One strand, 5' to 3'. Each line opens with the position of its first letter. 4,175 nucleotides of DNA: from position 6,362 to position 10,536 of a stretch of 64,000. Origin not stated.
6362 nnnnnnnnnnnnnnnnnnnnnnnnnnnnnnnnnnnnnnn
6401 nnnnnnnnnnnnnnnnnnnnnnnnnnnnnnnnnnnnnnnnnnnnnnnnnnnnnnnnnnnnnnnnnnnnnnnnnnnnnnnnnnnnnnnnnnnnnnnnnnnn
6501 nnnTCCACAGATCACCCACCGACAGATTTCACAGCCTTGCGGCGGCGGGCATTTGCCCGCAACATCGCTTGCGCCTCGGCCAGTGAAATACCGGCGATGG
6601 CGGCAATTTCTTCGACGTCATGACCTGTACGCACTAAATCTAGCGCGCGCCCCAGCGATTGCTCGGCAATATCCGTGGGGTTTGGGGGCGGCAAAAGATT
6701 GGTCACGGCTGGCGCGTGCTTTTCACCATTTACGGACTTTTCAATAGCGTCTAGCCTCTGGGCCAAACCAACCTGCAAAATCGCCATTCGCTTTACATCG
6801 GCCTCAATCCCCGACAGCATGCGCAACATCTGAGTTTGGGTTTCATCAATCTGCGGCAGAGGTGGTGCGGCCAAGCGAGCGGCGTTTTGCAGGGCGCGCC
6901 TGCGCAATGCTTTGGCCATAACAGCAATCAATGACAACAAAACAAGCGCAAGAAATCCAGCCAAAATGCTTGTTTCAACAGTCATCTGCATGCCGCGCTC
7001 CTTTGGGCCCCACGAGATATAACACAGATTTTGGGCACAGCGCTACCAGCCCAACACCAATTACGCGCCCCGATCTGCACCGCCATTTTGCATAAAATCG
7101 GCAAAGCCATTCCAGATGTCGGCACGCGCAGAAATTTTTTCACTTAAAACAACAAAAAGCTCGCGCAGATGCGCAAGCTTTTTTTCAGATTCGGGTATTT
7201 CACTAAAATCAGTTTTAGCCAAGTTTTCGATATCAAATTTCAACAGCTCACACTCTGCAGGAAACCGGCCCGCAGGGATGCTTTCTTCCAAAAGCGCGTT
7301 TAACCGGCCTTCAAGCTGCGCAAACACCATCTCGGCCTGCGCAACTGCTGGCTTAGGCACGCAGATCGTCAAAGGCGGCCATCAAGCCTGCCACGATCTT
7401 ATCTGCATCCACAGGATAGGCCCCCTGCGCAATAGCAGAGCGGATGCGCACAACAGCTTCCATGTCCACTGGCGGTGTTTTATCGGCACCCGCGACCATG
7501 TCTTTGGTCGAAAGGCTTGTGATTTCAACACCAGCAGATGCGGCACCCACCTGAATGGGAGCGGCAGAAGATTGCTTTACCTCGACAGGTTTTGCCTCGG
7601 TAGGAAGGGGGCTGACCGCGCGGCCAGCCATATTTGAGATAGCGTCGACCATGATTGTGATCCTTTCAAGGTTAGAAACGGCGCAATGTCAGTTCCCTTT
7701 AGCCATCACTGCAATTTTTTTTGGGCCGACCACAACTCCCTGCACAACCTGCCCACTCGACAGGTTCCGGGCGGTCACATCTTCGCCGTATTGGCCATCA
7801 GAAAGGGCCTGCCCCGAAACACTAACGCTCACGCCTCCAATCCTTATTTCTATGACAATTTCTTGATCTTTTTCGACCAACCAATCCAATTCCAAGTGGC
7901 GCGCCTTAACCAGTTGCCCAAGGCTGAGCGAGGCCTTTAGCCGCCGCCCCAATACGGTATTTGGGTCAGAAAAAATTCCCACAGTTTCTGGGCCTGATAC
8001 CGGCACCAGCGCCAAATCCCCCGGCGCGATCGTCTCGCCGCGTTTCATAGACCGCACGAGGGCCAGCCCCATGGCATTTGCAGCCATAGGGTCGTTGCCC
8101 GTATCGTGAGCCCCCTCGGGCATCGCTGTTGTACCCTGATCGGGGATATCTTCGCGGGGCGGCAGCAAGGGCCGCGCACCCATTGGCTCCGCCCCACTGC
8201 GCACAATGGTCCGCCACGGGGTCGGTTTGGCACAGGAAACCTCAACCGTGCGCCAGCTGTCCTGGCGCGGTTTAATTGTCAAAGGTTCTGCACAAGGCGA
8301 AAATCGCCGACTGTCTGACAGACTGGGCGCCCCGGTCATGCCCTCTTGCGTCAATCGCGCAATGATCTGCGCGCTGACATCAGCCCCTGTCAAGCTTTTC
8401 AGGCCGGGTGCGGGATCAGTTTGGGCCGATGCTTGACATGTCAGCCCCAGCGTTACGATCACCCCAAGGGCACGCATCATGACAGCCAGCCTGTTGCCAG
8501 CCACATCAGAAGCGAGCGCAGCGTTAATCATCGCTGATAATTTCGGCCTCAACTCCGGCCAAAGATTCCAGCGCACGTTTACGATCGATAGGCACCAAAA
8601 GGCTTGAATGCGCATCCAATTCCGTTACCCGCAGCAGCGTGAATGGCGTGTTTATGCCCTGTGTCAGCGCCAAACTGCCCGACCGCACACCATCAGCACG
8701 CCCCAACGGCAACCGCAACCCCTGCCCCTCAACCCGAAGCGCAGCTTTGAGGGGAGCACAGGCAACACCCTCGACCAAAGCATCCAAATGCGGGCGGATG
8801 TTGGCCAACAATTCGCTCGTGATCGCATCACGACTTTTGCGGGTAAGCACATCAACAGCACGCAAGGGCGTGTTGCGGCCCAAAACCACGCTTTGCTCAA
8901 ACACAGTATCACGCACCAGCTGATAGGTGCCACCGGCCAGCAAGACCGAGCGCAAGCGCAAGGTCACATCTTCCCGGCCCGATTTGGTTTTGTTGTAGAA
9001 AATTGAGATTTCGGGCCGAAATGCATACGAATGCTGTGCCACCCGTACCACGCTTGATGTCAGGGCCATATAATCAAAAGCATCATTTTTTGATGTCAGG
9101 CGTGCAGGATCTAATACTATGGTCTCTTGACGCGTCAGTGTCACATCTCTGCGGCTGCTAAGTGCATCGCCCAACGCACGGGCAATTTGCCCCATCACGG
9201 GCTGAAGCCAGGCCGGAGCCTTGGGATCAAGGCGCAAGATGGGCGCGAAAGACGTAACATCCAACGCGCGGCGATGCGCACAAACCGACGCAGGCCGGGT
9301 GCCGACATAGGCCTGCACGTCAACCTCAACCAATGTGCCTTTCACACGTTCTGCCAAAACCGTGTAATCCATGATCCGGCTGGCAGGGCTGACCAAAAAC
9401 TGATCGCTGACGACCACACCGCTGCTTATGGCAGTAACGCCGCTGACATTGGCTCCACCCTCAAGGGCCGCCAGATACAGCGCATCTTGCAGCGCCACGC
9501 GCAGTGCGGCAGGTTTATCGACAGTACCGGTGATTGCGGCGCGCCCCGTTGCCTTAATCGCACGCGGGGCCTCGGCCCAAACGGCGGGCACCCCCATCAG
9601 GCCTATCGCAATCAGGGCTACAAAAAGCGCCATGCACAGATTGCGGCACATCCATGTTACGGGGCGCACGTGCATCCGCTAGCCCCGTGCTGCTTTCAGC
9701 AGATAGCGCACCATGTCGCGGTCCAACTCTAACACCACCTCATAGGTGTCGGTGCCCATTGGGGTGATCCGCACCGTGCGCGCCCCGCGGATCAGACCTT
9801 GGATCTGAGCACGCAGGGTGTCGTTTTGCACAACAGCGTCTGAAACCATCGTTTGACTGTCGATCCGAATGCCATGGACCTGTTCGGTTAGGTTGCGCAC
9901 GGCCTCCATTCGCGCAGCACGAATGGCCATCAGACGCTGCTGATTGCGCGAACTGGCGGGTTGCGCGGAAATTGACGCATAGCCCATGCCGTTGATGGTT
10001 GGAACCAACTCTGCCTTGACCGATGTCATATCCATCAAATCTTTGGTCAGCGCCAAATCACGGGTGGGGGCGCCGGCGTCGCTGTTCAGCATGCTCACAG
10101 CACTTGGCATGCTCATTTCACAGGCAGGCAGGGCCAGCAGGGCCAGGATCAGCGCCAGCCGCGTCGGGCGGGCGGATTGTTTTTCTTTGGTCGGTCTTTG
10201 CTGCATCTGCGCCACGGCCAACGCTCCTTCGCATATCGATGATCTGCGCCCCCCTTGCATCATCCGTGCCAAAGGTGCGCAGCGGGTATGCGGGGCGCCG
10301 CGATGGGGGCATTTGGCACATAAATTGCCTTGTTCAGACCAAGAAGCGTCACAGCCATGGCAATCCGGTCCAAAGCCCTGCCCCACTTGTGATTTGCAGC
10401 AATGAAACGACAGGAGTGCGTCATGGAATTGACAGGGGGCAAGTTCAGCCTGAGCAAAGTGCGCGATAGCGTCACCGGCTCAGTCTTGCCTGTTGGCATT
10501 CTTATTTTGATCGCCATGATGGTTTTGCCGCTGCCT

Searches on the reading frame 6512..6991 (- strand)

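Call 40: search_protein_families(library=pfam, proteins=[window:6512-6991:-], max_evalue=0.001)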
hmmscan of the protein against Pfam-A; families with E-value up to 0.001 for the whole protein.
window:6512-6991:- (159 aa): 1 family
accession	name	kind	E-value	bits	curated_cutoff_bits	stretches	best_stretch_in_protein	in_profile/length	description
PF10975.14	DUF2802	-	7.7e-06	26.4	33.5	1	76-145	2-65/68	Protein of unknown function (DUF2802)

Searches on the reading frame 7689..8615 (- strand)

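Call 19: search_protein_families(library=pfam, proteins=[window:7689-8615:-], max_evalue=0.001)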
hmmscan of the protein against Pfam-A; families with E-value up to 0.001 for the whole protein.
window:7689-8615:- (308 aa): 2 families
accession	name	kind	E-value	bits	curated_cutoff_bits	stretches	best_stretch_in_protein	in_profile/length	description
PF13144.11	ChapFlgA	-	6.1e-24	84.8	23.8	1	186-303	6-122/122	Chaperone for flagella basal body P-ring formation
PF08666.17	SAF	-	6.3e-07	30.3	21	1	184-242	4-63/63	SAF domain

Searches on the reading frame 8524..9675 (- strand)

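Call 19: search_protein_families(library=pfam, proteins=[window:8524-9675:-], max_evalue=0.001)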
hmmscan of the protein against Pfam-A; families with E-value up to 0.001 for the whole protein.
window:8524-9675:- (383 aa): 1 family
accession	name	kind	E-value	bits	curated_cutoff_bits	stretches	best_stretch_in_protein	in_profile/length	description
PF16548.10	FlgT_N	-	1.6e-08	35.4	28.8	1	40-122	3-83/87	Flagellar assembly protein T, N-terminal domain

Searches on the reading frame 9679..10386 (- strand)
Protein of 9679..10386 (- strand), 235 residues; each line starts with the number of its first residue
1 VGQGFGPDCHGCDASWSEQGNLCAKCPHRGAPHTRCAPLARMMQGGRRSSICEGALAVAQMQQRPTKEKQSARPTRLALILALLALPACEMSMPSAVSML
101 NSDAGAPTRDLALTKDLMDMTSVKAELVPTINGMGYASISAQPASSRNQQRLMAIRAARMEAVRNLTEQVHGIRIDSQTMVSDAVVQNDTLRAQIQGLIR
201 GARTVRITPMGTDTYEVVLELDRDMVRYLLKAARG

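Call 19: search_protein_families(library=pfam, proteins=[window:9679-10386:-], max_evalue=0.001)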
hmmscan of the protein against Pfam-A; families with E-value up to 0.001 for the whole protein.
window:9679-10386:- (235 aa): 1 family
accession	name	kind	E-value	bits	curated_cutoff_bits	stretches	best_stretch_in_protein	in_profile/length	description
PF02169.21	LPP20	-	6.3e-05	23.8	25.9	1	145-222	8-97/97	LPP20 lipoprotein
